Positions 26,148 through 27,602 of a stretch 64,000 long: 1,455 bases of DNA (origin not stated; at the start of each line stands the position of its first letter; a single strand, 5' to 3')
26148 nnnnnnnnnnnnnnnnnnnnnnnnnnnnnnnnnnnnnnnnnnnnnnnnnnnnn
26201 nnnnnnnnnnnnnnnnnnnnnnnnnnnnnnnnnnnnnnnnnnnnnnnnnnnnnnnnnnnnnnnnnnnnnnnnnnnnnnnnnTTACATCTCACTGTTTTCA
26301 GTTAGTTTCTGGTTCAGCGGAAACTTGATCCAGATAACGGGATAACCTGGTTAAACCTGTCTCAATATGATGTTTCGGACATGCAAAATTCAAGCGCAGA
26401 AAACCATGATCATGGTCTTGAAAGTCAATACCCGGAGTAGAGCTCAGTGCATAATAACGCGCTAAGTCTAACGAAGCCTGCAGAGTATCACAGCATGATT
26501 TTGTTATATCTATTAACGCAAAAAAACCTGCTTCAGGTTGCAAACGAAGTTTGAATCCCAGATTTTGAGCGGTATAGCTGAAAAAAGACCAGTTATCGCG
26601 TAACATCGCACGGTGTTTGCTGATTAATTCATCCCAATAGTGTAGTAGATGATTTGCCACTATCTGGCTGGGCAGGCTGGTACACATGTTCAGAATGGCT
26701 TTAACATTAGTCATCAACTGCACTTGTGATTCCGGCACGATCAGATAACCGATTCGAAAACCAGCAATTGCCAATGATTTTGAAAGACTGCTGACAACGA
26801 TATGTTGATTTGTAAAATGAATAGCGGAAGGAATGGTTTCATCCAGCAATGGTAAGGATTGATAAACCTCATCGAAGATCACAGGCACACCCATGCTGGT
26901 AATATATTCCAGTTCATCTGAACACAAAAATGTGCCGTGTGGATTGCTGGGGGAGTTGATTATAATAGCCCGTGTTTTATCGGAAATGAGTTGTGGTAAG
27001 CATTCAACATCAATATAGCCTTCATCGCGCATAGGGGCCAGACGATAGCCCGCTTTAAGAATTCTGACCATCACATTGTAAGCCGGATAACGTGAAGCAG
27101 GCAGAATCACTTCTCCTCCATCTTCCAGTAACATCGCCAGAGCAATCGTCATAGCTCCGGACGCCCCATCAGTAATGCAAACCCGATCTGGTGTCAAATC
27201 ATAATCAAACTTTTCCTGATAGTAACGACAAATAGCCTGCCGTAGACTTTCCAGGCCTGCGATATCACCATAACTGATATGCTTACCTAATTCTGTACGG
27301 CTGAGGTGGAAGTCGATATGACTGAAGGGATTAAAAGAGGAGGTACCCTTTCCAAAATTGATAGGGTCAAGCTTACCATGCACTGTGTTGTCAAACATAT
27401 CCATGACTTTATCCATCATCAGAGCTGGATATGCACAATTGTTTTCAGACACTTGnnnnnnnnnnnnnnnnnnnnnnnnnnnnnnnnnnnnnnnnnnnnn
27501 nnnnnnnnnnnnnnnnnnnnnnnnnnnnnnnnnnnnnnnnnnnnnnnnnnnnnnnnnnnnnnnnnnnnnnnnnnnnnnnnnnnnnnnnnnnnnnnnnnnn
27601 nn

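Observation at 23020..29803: Low-GC six-gene operon of unknown pathway: ATP-grasp ligase, HMGL-type aldolase, aminotransferase, CPx-less P-type ATPase, O-methyltransferase, degenerate HD hydrolase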

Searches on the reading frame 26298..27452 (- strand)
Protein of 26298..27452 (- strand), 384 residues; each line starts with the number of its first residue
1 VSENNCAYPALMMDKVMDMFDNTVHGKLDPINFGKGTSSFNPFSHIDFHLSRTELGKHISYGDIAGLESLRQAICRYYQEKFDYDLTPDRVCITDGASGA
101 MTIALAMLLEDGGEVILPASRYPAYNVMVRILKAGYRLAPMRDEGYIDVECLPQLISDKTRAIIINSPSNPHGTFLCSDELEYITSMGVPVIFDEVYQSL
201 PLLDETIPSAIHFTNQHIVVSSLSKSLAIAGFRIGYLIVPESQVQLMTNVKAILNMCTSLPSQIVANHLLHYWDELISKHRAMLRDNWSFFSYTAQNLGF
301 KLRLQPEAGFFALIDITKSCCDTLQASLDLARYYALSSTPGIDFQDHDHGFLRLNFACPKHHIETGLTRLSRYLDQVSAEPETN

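Call 4: search_protein_families(library=pfam, proteins=[window:26298-27452:-], max_evalue=0.01)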
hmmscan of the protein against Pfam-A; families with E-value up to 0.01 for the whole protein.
window:26298-27452:- (384 aa): 4 families
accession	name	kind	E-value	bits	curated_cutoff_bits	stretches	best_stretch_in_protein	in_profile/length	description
PF00155.27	Aminotran_1_2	-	1.2e-36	127.1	19.7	1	54-369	31-360/361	Aminotransferase class I and II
PF00266.25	Aminotran_5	-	1.9e-05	24.3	21.5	1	89-195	62-176/371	Aminotransferase class-V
PF04864.19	Alliinase_C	-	0.002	17.5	22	1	164-299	142-265/363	Allinase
PF01053.26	Cys_Met_Meta_PP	-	0.0025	16.9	27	1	98-205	77-183/381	Cys/Met metabolism PLP-dependent enzyme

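Call 5: search_protein_families(library=ncbifam, proteins=[window:26298-27452:-], max_evalue=0.001)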
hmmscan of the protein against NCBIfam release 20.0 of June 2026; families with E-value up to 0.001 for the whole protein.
window:26298-27452:- (384 aa): 73 families (the best 25 are shown)
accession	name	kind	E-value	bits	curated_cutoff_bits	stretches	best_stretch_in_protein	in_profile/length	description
NF041364.1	GntC_guanitoxin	equivalog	2.3e-62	210.9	415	1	32-372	2-355/356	guanitoxin biosynthesis PLP-dependent (S)-gamma-hydroxy-L-arginine cyclodehydratase GntC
NF005817.0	PRK07683.1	equivalog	1e-49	169.3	575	1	20-377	20-384/387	aminotransferase A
NF005601.0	PRK07337.1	equivalog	1.3e-48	166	496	1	60-374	67-392/394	pyridoxal phosphate-dependent aminotransferase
NF006514.0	PRK08960.1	equivalog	1.8e-47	162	554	1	57-376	61-387/388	pyridoxal phosphate-dependent aminotransferase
NF004770.0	PRK06108.1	subfamily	1.2e-42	146.1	422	1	61-376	69-394/396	pyridoxal phosphate-dependent aminotransferase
NF004975.0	PRK06348.1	equivalog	1.3e-42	146.1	549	1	58-372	59-381/384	pyridoxal phosphate-dependent aminotransferase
NF041091.1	asp_aminotase_Arch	equivalog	5.2e-41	140.7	550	1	58-374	57-375/376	aspartate aminotransferase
NF005305.0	PRK06836.1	equivalog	1.3e-39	136.5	376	1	56-377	66-394/396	pyridoxal phosphate-dependent aminotransferase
NF005593.0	PRK07324.1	equivalog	5.5e-39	134.3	476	1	56-377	53-371/373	aminotransferase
NF005816.0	PRK07682.1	equivalog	1.1e-38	133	620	1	58-377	59-386/390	aminotransferase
NF005588.0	PRK07309.1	equivalog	6.4e-38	130.6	576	1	20-376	22-388/391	pyridoxal phosphate-dependent aminotransferase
NF005732.0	PRK07550.1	equivalog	9.1e-37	127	366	1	58-371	63-385/389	aminotransferase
NF005855.0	PRK07777.1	equivalog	9.7e-36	123.9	553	1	54-372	54-386/391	pyridoxal phosphate-dependent aminotransferase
TIGR01265.1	tyr_nico_aTase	subfamily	2.9e-33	115.4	292.45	1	56-375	64-400/403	tyrosine/nicotianamine family aminotransferase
NF005744.0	PRK07568.1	subfamily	3e-33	115.2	389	1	57-312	58-322/398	pyridoxal phosphate-dependent aminotransferase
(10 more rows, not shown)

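Call 23: search_solved_structures(query=window:26298-27452:-, max_evalue=1e-20)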
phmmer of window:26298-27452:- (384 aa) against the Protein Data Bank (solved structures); distinct sequences matched with E-value up to 1e-20: 17.
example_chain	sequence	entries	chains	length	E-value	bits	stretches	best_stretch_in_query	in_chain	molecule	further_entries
3h14_A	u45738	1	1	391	1.5e-33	119.5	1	59-375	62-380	Aminotransferase, classes I and II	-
4my5_A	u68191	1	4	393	6.4e-33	117.4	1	17-377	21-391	Putative amino acid aminotransferase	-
2z61_A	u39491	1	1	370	1.7e-31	112.7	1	37-375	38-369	Probable aspartate aminotransferase 2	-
3op7_A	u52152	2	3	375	2.2e-28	102.5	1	55-377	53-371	Aminotransferase class I and II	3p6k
5yhv_A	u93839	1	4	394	2.5e-26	95.7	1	58-374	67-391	Aminotransferase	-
1dju_A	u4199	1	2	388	6.8e-26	94.3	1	15-375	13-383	AROMATIC AMINOTRANSFERASE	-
1gd9_A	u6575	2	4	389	6.8e-26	94.3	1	15-375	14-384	ASPARTATE AMINOTRANSFERASE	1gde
1xi9_A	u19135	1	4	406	8.1e-26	94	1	39-375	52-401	putative transaminase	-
1j32_A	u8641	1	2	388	1.1e-25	93.6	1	28-375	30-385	aspartate aminotransferase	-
1b5o_A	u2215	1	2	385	4.9e-25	91.5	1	34-375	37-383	PROTEIN (ASPARTATE AMINOTRANSFERASE)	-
1gc3_A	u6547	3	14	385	7.4e-25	90.9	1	34-375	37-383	ASPARTATE AMINOTRANSFERASE | PROTEIN (ASPARTATE AMINOTRANSFERASE)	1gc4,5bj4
5bj3_A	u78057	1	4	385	7.5e-25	90.8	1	34-375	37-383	PROTEIN (ASPARTATE AMINOTRANSFERASE)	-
1b5p_A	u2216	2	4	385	7.7e-25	90.8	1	34-375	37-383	PROTEIN (ASPARTATE AMINOTRANSFERASE) | ASPARTATE AMINOTRANSFERASE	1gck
1o4s_A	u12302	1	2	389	1.6e-24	89.8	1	57-375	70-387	Aspartate aminotransferase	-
1bkg_A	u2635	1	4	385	1.7e-24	89.6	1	34-375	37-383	ASPARTATE AMINOTRANSFERASE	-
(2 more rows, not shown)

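Call 103: search_protein_families(library=padloc, proteins=[window:26298-27452:-], max_evalue=0.001)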
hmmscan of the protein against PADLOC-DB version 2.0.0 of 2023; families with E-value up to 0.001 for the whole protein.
window:26298-27452:- (384 aa): 0 families

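Call 105: search_solved_structures(query=A6, max_evalue=1e-25)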
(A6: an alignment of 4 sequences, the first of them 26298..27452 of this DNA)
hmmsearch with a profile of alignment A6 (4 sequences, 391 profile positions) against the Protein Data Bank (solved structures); distinct sequences matched with E-value up to 1e-25: 31.
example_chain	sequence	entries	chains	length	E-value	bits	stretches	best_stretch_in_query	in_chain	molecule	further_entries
1gd9_A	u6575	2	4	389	4.3e-47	163.8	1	20-383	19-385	ASPARTATE AMINOTRANSFERASE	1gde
1dju_A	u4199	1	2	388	4.5e-47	163.7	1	20-383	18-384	AROMATIC AMINOTRANSFERASE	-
5yhv_A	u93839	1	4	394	9.7e-47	162.7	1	29-381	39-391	Aminotransferase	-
2z61_A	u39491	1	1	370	2.2e-44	154.9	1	11-382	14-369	Probable aspartate aminotransferase 2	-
3h14_A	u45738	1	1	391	1.7e-41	145.4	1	55-382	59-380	Aminotransferase, classes I and II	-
1gc3_A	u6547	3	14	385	9.9e-41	142.9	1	7-382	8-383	ASPARTATE AMINOTRANSFERASE | PROTEIN (ASPARTATE AMINOTRANSFERASE)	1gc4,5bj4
1b5o_A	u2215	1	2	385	1.4e-40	142.4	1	28-382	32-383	PROTEIN (ASPARTATE AMINOTRANSFERASE)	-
5bj3_A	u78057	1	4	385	3.4e-40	141.1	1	28-382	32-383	PROTEIN (ASPARTATE AMINOTRANSFERASE)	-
1b5p_A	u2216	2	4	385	3.8e-40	140.9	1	28-382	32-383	PROTEIN (ASPARTATE AMINOTRANSFERASE) | ASPARTATE AMINOTRANSFERASE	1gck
1bkg_A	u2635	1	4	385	5.6e-40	140.4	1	28-382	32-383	ASPARTATE AMINOTRANSFERASE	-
1bjw_A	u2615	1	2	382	1.5e-39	139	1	28-381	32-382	ASPARTATE AMINOTRANSFERASE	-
1j32_A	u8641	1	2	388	1.6e-39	138.9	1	28-382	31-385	aspartate aminotransferase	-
1u08_A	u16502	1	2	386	1.3e-38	136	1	23-378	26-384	Hypothetical aminotransferase ybdL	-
2o0r_A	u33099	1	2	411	1.4e-37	132.5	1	60-380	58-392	Rv0858c (N-Succinyldiaminopimelate aminotransferase)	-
4my5_A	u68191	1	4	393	1.4e-36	129.2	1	56-383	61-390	Putative amino acid aminotransferase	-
8fft_A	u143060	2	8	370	1.6e-28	102.6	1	58-348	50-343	Aminotransferase class I/II-fold pyridoxal phosphate-dependent enzyme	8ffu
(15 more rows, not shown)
